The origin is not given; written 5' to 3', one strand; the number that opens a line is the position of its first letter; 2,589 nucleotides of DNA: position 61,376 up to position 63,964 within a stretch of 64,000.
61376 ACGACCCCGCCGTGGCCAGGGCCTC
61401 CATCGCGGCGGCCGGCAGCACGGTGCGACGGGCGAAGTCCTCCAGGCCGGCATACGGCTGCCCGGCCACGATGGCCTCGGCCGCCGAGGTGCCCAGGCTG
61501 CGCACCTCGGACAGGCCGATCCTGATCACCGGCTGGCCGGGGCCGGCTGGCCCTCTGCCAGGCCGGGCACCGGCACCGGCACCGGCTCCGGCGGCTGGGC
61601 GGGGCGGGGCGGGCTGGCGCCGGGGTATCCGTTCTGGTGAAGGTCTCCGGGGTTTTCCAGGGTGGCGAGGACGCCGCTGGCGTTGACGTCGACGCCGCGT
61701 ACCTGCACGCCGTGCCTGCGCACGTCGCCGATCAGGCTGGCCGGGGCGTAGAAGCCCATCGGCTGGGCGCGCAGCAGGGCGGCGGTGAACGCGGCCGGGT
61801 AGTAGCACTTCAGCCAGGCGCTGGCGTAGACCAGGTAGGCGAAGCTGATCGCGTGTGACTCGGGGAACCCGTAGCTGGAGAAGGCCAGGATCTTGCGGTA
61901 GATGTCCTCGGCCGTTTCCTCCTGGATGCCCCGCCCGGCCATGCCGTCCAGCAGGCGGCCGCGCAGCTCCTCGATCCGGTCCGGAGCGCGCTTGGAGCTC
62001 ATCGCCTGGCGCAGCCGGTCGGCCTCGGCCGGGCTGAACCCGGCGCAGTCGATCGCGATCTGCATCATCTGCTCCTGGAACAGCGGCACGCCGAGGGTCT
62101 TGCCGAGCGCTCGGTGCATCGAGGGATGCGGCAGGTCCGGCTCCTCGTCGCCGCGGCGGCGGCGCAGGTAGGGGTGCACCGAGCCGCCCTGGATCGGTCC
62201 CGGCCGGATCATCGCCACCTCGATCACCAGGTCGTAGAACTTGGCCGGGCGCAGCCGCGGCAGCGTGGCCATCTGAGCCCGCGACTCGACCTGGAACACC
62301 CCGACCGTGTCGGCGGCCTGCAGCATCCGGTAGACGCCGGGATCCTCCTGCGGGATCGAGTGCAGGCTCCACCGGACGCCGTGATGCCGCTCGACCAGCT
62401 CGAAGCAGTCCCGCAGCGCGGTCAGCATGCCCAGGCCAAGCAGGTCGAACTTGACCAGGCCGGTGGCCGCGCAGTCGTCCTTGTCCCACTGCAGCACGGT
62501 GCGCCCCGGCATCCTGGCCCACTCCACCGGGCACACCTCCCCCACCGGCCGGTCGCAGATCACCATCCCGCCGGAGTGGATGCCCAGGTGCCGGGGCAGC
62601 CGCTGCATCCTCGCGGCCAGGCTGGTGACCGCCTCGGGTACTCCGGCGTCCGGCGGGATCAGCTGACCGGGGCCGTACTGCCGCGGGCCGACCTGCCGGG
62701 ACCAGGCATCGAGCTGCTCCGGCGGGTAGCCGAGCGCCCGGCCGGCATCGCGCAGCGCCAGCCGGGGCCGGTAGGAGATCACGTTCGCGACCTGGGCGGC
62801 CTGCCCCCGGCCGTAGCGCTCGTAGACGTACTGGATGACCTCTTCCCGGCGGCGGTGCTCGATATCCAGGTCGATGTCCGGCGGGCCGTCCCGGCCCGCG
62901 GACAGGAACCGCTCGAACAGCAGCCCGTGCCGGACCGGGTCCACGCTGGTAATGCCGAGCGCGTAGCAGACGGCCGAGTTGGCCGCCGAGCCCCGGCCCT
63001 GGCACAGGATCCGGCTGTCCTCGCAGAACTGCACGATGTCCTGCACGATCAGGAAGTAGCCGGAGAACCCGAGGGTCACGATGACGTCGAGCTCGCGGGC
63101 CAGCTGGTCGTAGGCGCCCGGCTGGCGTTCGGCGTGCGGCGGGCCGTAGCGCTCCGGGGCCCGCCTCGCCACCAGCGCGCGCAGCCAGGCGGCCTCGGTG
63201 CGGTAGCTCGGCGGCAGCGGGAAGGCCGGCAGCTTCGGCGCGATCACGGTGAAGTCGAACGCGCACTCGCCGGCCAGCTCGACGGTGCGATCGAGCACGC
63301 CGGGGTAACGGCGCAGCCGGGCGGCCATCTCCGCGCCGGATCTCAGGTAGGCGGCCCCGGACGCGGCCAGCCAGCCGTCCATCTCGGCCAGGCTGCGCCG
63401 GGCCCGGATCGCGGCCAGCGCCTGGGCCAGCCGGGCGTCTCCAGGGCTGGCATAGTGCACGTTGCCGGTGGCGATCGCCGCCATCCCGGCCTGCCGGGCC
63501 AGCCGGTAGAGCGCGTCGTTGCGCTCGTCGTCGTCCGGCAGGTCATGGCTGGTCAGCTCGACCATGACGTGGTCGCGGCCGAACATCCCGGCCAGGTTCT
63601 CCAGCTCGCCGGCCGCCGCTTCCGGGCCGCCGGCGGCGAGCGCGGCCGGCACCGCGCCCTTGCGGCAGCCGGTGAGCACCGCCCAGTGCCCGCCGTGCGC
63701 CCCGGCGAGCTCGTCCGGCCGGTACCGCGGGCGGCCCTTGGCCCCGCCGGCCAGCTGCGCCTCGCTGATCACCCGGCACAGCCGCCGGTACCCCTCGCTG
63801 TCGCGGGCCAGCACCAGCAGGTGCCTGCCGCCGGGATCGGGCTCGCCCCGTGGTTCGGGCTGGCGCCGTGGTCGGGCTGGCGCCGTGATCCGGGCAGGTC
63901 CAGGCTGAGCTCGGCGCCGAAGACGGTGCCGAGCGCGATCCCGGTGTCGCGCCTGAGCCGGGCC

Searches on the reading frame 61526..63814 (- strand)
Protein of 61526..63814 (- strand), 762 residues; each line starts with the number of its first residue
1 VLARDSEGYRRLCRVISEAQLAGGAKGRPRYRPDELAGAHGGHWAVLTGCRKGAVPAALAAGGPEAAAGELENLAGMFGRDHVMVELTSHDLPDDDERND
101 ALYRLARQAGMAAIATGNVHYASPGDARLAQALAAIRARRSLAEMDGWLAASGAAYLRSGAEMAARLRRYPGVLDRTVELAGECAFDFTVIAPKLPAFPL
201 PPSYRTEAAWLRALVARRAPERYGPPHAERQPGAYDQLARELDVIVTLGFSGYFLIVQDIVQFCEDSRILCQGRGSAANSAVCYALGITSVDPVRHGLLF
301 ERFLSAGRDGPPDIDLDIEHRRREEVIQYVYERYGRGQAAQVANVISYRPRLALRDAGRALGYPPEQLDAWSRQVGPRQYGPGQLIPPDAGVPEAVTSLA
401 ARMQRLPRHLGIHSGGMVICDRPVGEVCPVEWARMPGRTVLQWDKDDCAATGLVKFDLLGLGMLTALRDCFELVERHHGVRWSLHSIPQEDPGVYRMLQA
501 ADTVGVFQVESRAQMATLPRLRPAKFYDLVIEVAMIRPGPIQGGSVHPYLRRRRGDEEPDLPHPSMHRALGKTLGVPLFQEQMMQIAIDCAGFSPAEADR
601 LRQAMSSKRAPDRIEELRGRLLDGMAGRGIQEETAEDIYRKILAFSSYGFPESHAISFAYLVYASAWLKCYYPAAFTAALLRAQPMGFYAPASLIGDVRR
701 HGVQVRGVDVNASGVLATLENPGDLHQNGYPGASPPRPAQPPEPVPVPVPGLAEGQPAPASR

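Call 14: search_protein_families(library=pfam, proteins=[window:61526-63814:-], max_evalue=0.001)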
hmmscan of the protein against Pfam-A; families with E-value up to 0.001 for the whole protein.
window:61526-63814:- (762 aa): 3 families
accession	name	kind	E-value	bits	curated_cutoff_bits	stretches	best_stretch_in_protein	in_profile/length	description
PF07733.18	DNA_pol3_alpha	-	5.3e-78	262.7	23.9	1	210-460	2-260/260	Bacterial DNA polymerase III alpha NTPase domain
PF17657.6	DNA_pol3_finger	-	1.8e-55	187.2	22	1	463-627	1-164/166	Bacterial DNA polymerase III alpha subunit finger domain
PF02811.25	PHP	-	1.2e-08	35.9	26.4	1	2-90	78-164/164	PHP domain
